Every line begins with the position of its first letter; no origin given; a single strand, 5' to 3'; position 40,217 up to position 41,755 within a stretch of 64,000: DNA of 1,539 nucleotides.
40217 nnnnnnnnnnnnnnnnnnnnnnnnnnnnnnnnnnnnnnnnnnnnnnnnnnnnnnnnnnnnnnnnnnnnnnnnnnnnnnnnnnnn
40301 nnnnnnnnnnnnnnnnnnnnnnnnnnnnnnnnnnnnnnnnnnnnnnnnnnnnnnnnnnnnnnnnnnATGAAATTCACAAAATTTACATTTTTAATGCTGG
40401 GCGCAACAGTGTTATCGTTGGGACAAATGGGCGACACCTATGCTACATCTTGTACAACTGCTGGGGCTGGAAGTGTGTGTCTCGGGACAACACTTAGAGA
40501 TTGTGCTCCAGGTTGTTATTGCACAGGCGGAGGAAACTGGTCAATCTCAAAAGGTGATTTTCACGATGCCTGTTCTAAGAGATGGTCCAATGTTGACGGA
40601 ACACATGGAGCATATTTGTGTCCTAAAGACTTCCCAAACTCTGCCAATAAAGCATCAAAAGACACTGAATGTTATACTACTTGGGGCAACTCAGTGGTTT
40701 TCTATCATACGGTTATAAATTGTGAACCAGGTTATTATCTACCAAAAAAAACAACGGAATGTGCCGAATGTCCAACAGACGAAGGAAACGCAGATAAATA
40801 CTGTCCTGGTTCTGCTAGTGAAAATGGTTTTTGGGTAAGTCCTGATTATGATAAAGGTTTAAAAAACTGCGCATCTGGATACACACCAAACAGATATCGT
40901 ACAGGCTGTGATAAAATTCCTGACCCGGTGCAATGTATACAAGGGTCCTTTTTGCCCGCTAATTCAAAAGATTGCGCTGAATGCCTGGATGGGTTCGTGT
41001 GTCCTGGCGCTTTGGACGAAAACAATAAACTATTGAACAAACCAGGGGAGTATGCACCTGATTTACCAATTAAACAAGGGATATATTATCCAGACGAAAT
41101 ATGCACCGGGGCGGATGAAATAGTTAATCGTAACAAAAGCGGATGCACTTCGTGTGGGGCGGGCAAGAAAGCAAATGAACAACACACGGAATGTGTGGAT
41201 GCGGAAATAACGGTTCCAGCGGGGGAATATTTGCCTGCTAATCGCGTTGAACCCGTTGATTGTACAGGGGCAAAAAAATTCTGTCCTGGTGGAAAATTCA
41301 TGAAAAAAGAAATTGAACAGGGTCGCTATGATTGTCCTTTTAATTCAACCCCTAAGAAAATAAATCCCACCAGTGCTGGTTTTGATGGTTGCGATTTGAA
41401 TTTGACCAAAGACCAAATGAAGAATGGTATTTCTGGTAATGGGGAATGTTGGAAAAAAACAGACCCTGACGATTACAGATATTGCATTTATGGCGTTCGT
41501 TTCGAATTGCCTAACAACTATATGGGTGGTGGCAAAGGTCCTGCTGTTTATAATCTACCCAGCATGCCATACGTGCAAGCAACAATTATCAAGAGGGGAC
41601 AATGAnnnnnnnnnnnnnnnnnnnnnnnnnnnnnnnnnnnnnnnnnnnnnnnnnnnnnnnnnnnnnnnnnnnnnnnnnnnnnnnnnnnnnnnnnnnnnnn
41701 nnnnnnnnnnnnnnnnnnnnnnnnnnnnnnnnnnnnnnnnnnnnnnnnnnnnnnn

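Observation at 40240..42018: Eukaryote-like cysteine-rich secreted protein in a repeat-bounded pocket next to tRNA-Arg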

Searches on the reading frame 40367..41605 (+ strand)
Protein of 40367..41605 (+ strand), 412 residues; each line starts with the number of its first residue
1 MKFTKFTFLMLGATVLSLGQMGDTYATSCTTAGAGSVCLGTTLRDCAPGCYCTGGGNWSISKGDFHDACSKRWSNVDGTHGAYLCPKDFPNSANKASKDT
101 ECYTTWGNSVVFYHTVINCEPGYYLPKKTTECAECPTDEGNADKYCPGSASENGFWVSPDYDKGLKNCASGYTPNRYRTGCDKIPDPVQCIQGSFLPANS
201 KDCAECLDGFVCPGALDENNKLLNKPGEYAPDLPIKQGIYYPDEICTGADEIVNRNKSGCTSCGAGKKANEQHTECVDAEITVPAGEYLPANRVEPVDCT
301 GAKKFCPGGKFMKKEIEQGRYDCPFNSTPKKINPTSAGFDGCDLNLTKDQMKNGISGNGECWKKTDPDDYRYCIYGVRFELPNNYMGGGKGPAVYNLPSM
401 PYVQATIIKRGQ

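Call 5: search_protein_families(library=pfam, proteins=[window:40367-41602:+], max_evalue=10)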
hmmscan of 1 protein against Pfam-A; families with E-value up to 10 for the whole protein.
window:40367-41602:+ (412 aa): 1 family
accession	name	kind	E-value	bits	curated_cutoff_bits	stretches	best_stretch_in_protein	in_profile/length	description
PF24634.1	DUF7631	-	0.11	13.5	27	1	200-219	3-22/50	Domain of unknown function (DUF7631)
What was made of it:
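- On Ephrin_rec_like / GCC2_GCC3 (PF07699): The window protein gives no hit even at E up to 10 (call 5).
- On TNFR_c6 / Furin-like Cys-rich (Pfam): No TNFR_c6 or Furin-like hit at E up to 10 for the window protein (call 5).
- On DUF7631 (PF24634): The window protein scores 13.5 bits, E 0.11 (call 5).
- Closest known: Ephrin-receptor-like / GCC2_GCC3 repeats. Different: No hit reaches threshold for the window protein (call 5).
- Closest known: Pfam DUF7631. Different: The window protein scores 13.5 bits (E 0.11), below the cut-off (call 5).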

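Call 7: search_protein_families(library=ncbifam, proteins=[window:40367-41602:+], max_evalue=10)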
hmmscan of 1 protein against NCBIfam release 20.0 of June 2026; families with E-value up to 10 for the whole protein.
window:40367-41602:+ (412 aa): 0 families
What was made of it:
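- Tried and rejected: Pfam and NCBIfam scans of the protein found nothing significant (calls 5, 7).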

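Call 8: find_encoding_contigs(protein=window:40367-41605:+, flank=10000)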
Protein window:40367-41605:+ (412 aa): no gene with exactly this product is on record in the collection.

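Call 9: find_homologous_proteins(query=window:40367-41602:+, max_evalue=0.01)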
Query window:40367-41602:+ (412 aa): 51 proteins with E <= 0.01 among 1397 candidates.
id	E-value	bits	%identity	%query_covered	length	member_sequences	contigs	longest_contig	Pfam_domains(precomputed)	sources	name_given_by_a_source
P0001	6.9e-287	969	100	98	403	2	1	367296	-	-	-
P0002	9.4e-182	623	70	97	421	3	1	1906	-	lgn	-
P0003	1.9e-127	444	55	93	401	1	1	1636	-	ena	-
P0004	8.2e-118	412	54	93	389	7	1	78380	-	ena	-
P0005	2.4e-105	371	49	98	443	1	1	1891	-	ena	-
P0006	1.0e-84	303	44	90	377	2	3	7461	-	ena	-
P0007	2.2e-77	279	43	93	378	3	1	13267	-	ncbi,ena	-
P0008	6.4e-72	261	41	93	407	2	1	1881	-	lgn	-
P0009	3.5e-69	252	39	92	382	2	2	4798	-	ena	-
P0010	8.3e-68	247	41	84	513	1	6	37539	-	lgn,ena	-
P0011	1.7e-67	246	37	93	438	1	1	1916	-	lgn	-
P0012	8.1e-65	237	38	93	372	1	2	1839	-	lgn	-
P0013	3.4e-64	235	39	92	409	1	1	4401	-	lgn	-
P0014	1.7e-63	233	35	90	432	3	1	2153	-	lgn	-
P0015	2.5e-62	229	40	90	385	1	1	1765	-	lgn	-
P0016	4.2e-62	229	40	75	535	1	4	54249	-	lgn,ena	-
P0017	1.8e-60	223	38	92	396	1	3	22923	-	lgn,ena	-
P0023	3.1e-50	189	31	78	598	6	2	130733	-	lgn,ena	-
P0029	8.9e-45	171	31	83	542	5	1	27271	-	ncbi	-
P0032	6.1e-43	165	34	52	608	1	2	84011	-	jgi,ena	-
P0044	1.3e-29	121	30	83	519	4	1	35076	-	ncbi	-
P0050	8.1e-18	83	29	61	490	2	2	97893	-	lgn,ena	-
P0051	2.5e-7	48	26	48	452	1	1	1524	PF24634.2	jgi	-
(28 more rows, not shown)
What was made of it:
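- Tried and rejected: An exact look-up of the 412-aa product failed, because the collection holds the 403-aa start variant P0001 (calls 8, 9).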

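Call 11: list_cluster_members(proteins=[P0001, P0007, P0029, P0044, P0004, P0023, P0032, P0050, P0051, P0010])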
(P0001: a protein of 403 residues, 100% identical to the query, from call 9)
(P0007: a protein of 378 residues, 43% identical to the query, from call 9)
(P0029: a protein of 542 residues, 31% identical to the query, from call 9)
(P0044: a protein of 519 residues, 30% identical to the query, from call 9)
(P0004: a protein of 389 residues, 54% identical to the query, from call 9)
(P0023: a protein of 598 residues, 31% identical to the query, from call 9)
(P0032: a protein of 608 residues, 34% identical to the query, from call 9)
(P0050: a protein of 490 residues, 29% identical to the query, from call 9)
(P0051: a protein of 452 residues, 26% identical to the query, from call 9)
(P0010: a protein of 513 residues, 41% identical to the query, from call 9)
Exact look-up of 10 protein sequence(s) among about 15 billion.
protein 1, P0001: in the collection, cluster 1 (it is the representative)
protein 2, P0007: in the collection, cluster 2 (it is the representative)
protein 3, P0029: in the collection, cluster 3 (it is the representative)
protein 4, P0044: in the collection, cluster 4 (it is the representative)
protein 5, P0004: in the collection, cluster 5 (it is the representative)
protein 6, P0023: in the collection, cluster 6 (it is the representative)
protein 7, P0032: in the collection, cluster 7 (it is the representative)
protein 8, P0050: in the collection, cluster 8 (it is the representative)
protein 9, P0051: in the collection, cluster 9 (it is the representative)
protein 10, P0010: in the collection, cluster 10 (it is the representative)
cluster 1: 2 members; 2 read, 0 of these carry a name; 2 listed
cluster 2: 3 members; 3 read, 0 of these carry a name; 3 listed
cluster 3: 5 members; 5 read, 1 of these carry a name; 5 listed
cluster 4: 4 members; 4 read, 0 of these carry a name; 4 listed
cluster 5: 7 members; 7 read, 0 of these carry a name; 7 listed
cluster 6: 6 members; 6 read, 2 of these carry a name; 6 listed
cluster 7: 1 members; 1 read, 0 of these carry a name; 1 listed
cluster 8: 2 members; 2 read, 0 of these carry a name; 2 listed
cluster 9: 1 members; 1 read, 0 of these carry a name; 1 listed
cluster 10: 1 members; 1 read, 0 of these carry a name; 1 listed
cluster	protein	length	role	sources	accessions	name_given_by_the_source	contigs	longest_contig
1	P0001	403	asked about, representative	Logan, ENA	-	-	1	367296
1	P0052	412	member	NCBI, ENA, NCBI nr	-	-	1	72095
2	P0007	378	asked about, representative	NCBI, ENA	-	-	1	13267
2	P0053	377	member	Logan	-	-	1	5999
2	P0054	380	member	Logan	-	-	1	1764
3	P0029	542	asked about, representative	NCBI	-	-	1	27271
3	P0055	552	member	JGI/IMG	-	hypothetical protein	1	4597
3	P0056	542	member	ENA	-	-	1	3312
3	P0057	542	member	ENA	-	-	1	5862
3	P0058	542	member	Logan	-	-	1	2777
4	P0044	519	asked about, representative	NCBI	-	-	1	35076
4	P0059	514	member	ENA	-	-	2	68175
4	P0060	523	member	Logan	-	-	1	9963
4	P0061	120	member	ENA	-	-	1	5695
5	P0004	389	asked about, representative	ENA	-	-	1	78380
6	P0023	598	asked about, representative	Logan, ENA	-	-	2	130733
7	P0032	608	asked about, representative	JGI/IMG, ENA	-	-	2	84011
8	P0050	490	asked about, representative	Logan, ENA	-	-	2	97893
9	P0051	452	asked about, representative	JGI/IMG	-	-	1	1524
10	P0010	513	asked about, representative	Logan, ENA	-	-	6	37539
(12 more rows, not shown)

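Call 12: find_encoding_contigs(protein=P0007, flank=10000, max_places=3)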
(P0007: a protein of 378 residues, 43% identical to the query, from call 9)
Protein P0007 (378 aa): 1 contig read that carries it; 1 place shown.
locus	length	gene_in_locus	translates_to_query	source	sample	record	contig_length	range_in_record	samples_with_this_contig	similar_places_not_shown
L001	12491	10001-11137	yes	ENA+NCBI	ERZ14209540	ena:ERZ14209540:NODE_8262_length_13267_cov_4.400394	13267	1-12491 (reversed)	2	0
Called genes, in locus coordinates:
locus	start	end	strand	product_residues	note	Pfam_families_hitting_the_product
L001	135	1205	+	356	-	PF02016:Peptidase_S66, PF17676:Peptidase_S66C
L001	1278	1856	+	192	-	-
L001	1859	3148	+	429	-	PF00768:Peptidase_S11, PF13354:Beta-lactamase2, PF07943:PBP5_C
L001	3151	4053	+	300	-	PF13177:DNA_pol3_delta2, PF00004:AAA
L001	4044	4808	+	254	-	PF01026:TatD_DNase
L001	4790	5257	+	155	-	PF01668:SmpB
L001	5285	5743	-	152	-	-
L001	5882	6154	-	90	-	PF00216:Bac_DNA_binding, PF18291:HU-HIG (weak)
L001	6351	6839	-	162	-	-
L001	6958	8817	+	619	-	PF01411:tRNA-synt_2c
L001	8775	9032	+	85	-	PF07973:tRNA_SAD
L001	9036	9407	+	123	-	-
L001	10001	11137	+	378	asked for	-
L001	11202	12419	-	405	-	PF12704:MacB_PCD, PF02687:FtsX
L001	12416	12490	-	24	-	?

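Call 17: find_related_loci(query=A2, collection=genome_contigs, flank=10000)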
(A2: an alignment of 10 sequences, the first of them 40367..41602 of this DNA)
Query A2 (412 aa) in genome_contigs; peptide patterns used: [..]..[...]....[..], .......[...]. (x = any residue, [..] = any of these).
11 stretches matched a pattern; 4 encode a relative of the query (tblastn E <= 1e-3); 4 distinct loci.
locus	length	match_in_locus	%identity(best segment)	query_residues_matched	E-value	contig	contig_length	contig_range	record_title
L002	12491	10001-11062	43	1-384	3e-84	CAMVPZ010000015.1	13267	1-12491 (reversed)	MAG TPA_asm: uncultured proteobacterium isolate SRR8387715_bin.114_metaWRAP_v1.3_MAG genome assembly, contig: ERZ1420954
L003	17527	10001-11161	40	1-378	6e-81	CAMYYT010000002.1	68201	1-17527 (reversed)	MAG TPA_asm: uncultured proteobacterium isolate SRR10912537_bin.24_metaWRAP_v1.3_MAG genome assembly, contig: ERZ1421001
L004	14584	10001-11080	34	6-379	6e-50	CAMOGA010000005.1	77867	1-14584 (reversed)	MAG: uncultured proteobacterium isolate SRR873606_bin.9_metaWRAP_v1.3_MAG genome assembly, contig: NODE_314_length_77867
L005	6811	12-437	43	235-380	5e-30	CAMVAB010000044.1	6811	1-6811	MAG TPA_asm: uncultured proteobacterium isolate SRR8387716_bin.61_metaWRAP_v1.3_MAG genome assembly, contig: ERZ14209542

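Call 20: search_protein_families(library=pfam, alignment_id=A1, max_evalue=1)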
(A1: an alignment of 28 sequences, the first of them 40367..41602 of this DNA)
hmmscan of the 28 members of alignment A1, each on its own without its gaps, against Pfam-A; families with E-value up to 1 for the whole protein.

A. member 1, window:40367-41602:+ (412 aa): 1 family
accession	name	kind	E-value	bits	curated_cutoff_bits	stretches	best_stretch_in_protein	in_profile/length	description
PF24634.1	DUF7631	-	0.11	13.5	27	1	200-219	3-22/50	Domain of unknown function (DUF7631)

B. families by the number of members that match (of 28 scanned): 8 families
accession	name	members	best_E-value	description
PF24634.1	DUF7631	16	0.0026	Domain of unknown function (DUF7631)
PF07699.19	Ephrin_rec_like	6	0.0048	Tyrosine-protein kinase ephrin type A/B receptor-like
PF03637.22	Mob1_phocein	2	0.078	Mob1/phocein family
PF23091.2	TNFR_ELAPOR1_6th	1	0.045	ELAPOR1-like, TNF receptor-like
PF20626.4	EGF_Sp38_C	1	0.079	Zona-pellucida-binding protein (Sp38) C-terminal EGF-like domain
PF04596.17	Pox_F15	1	0.17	Poxvirus protein F15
PF20851.2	SidM_Rab1-act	1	0.27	SidM, Rab1-activation domain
PF07562.20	NCD3G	1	0.48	Nine Cysteines Domain of family 3 GPCR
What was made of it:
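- On Ephrin_rec_like / GCC2_GCC3 (PF07699): Six of 28 relatives give hits, the best at E 0.0048, all below threshold (call 20).
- On TNFR_c6 / Furin-like Cys-rich (Pfam): One of 28 relatives hits TNFR_ELAPOR1_6th at E 0.045 (call 20).
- On Giardia VSP (PF03302): No Pfam hit (calls 5, 20).
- Closest known: Ephrin-receptor-like / GCC2_GCC3 repeats. Same: Sub-threshold HMM hits occur in some relatives (call 20).
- Closest known: Pfam DUF7631. Same: 16 of 28 close relatives give weak hits (call 20).
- Closest known: Giardia variant-specific surface proteins. Different: There is no Pfam VSP hit (calls 5, 20).
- Ephrin_rec_like gives sub-threshold hits in 6 of 28 relatives, and TNFR_ELAPOR1_6th in one (call 20).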

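Call 21: search_protein_representatives(protein=window:40367-41602:+)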
Query: 412 residues. Proteins with E-value up to 0.001 (for the whole library): 182; up to 1e-10: 131; up to 1e-30: 41. The best 150 are listed.
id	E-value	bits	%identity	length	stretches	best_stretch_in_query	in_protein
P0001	2.2e-287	969.4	100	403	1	10-412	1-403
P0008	2.0e-72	260.8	46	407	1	1-384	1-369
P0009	1.1e-69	251.8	43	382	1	1-378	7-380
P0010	2.6e-68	247.3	43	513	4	248-379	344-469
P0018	5.8e-57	209.9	45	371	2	257-380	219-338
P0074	2.2e-55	204.7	43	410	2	157-379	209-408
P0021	2.2e-54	201.4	38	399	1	11-378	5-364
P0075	1.1e-51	192.5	42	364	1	1-380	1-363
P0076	1.2e-51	192.4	45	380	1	50-380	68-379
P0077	2.0e-51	191.7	39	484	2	128-383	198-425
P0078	8.0e-51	189.7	45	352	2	260-408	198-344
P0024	1.3e-50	188.9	41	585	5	32-214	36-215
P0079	9.3e-49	182.9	39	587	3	184-374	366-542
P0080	1.7e-48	182.0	39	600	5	22-219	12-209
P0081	1.1e-45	172.8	39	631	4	115-385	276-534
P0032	1.9e-43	165.3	40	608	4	1-216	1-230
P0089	1.4e-38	149.3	37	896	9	24-206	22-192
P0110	1.4e-28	116.4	35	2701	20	118-217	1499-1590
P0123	5.2e-24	101.3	33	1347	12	80-370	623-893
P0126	7.8e-24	100.7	36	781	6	23-153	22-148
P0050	2.6e-18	82.5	35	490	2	38-254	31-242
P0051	8.0e-08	47.9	33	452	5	116-215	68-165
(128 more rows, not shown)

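Call 25: search_solved_structures(query=A1, max_evalue=10, show_alignments=3)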
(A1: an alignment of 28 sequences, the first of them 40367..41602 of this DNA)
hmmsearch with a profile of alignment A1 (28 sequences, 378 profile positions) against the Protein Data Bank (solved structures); distinct sequences matched with E-value up to 10: 0.
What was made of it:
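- The window protein has no significant Pfam, NCBIfam or PDB hit (calls 5, 7, 25).
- Tried and rejected: A PDB sequence search with the family profile found nothing at E up to 10 (call 25).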

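Call 36: predict_structure(alignment_id=A3)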
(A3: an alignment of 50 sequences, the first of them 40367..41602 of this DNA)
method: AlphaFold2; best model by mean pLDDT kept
length: 412 residues; sequences in the alignment: 50
mean_pLDDT: 83.1   pTM: 0.51
mean pLDDT of the five models: 83.1, 82.4, 81.9, 81.7, 81.3
residues with pLDDT >= 90: 244; 70-90: 104; 50-70: 6; < 50: 58
segments of 3 or more residues with pLDDT < 50: 1-7, 9-26, 380-412
pLDDT, mean of each block of 10 residues (from residue 1): 44 43 56 93 95 90 95 89 96 97 94 95 96 92 93 91 94 93 90 95 95 89 87 92 93 93 93 93 95 94 91 93 86 88 83 76 80 68 35 31 33 33
secondary structure, 60 per line:
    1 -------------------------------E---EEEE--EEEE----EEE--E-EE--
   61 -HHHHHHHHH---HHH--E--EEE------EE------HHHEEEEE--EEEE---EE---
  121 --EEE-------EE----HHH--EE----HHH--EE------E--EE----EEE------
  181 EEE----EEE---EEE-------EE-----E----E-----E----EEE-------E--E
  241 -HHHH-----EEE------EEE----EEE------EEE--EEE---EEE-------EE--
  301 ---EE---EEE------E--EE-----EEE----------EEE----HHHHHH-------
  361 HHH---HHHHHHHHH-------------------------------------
elements in order: E36-39 E42-45 E50-52 H62-70 E82-84 E102-106 E109-112 E123-125 E172-174 E181-183 E188-190 E194-196 E227-229 H242-245 E251-253 E260-262 E267-269 E276-278 E281-283 E287-289 E309-311 E328-330 E341-343 H348-353 H367-375
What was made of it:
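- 40367..41605 (+): Coding sequence of the 412-aa cysteine-rich protein (28 Cys). The stop codon is at 41603-41605. The AF2 model has pLDDT 83, with residues 30-375 mostly above 90 (call 36).
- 40367..40444 (+): Signal-peptide-like N-terminus (residues 1-26, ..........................). Cleavage after TYA is inferred. This segment is disordered in the model (call 36).
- On Giardia VSP (PF03302): The C-terminus is hydrophilic and disordered (call 36).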

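Call 39: find_encoding_contigs(protein=P0001, flank=3000, max_places=3)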
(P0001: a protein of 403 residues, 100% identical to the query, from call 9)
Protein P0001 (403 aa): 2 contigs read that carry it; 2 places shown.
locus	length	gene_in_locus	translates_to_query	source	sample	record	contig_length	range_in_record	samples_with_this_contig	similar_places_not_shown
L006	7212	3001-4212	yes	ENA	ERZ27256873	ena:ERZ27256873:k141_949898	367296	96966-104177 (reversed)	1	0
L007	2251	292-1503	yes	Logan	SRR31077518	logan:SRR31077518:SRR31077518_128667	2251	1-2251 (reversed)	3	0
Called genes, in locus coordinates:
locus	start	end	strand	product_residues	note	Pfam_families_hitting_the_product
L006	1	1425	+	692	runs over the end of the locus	PF01411:tRNA-synt_2c, PF07973:tRNA_SAD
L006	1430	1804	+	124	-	-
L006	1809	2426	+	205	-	PF00265:TK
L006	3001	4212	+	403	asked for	-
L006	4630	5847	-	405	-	PF12704:MacB_PCD, PF02687:FtsX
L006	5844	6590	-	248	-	PF00005:ABC_tran, PF02463:SMC_N (faint)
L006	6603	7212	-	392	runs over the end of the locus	PF25917:BSH_RND, PF25973:BSH_CzcB, PF25984:BSH_YknX (weak), PF25876:HH_MFP_RND (weak), PF25893:HH_CzcB (weak), PF25940:LcnD_C (weak), PF25954:Beta-barrel_RND_2, PF25990:Beta-barrel_YknX, +2 more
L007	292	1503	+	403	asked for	-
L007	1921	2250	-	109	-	?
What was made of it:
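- On tRNA-linked genomic island: AlaS, TK and MacB were identified from the called genes on this contig (call 39).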

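Call 40: find_encoding_contigs(protein=P0023, flank=10000, max_places=3)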
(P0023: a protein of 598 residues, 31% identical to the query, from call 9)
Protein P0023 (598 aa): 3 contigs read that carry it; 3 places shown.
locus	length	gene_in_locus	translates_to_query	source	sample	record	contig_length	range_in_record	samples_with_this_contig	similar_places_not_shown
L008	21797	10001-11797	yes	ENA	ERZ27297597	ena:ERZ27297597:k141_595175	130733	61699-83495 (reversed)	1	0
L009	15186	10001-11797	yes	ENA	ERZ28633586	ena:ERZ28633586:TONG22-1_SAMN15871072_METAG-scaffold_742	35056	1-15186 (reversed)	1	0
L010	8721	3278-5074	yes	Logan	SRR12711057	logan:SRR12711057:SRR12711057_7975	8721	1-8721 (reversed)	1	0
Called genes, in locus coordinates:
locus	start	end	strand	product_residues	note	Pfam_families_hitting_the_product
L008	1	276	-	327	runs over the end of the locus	PF00145:DNA_methylase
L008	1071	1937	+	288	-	PF01636:APH, PF01633:Choline_kinase, PF02958:EcKL (weak)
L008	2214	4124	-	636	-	-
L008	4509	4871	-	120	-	-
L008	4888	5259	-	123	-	-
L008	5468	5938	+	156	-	-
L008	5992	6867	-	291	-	PF25816:RamC_N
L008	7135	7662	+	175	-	PF00293:NUDIX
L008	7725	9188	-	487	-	PF02463:SMC_N, PF11398:DUF2813 (faint), PF13175:AAA_15, PF13476:AAA_23, PF13304:AAA_21, PF13175:AAA_15, PF20469:OLD-like_TOPRIM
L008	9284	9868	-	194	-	-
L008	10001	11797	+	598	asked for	-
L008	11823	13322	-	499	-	-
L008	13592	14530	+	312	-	-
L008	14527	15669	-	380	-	PF00959:Phage_lysozyme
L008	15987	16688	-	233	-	-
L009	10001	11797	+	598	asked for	-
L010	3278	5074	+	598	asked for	-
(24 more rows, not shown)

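Call 41: fold_search(model_id=the predicted structure, library=pdb)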
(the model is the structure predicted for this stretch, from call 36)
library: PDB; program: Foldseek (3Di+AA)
matches with E <= 10: 263; with E <= 0.001: 0
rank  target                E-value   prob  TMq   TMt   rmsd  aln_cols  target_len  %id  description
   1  8wa2_A                5.7e-03  0.23  0.13  0.05  20.6       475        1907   11  cryo-EM structure of native mastigonemes isolated from Chlamydomonas reinhardtii at 3.0 angstrom resolution (released 2024-04-10)
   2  9vql_A                1.3e-02  0.35  0.13  0.08  22.4       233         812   15  Cryo-EM structure of the dimeric Elapor1 mutant (released 2025-07-23)
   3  8wa2_C                1.3e-02  0.23  0.15  0.05  20.7       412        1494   11  cryo-EM structure of native mastigonemes isolated from Chlamydomonas reinhardtii at 3.0 angstrom resolution (released 2024-04-10)
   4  8wa2_D                1.7e-02  0.13  0.12  0.05  20.1       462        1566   11  cryo-EM structure of native mastigonemes isolated from Chlamydomonas reinhardtii at 3.0 angstrom resolution (released 2024-04-10)
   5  8wa2_F                2.8e-02  0.21  0.15  0.06  15.7       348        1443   15  cryo-EM structure of native mastigonemes isolated from Chlamydomonas reinhardtii at 3.0 angstrom resolution (released 2024-04-10)
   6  9vqm_A                4.8e-02  0.25  0.13  0.08  19.9       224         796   14  Cryo-EM structure of Elapor1WT in tetrameric form (released 2025-07-23)
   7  8oz3_C                4.8e-02  0.20  0.12  0.24  14.0       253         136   11  Crystal structure of scFv ATOR 1017 bound to human 4-1BB (released 2024-03-13)
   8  9vqm_B                5.1e-02  0.04  0.08  0.05  33.2       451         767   11  Cryo-EM structure of Elapor1WT in tetrameric form (released 2025-07-23)
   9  7dd6_A                6.4e-02  0.51  0.11  0.07  11.9       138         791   15  Structure of Ca2+/L-Trp-bonnd Calcium-Sensing Receptor in active state (released 2021-06-16)
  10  9axf_R                7.6e-02  0.47  0.12  0.06  13.1       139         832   16  Structure of human calcium-sensing receptor in complex with chimeric Gq (miniGisq) protein in detergent (released 2024-04-17)
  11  9ayf_R                8.0e-02  0.41  0.11  0.06  13.2       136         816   14  Structure of human calcium-sensing receptor in complex with Gi1 (miniGi1) protein in detergent (released 2024-04-17)
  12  7p3i_C                8.0e-02  0.18  0.10  0.21  13.9       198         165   13  Crystal structure of human CD40/TNFRSF5 in complex with the anti-CD40 DARPin protein (released 2022-04-06)
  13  7p3i_A                8.0e-02  0.16  0.10  0.20  14.0       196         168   12  Crystal structure of human CD40/TNFRSF5 in complex with the anti-CD40 DARPin protein (released 2022-04-06)
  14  3alq_U                8.0e-02  0.08  0.09  0.16  13.3       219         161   16  Crystal structure of TNF-TNFR2 complex (released 2010-11-17)
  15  6cpr_E                8.5e-02  0.15  0.10  0.24  13.7       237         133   10  Crystal structure of 4-1BBL/4-1BB complex in C2 space group (released 2018-05-09)
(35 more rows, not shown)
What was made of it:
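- On Ephrin_rec_like / TNFR cysteine-rich domain fold: For the full-length model the best PDB E is 5.7e-3 (8wa2) with TMq 0.13 (call 41).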
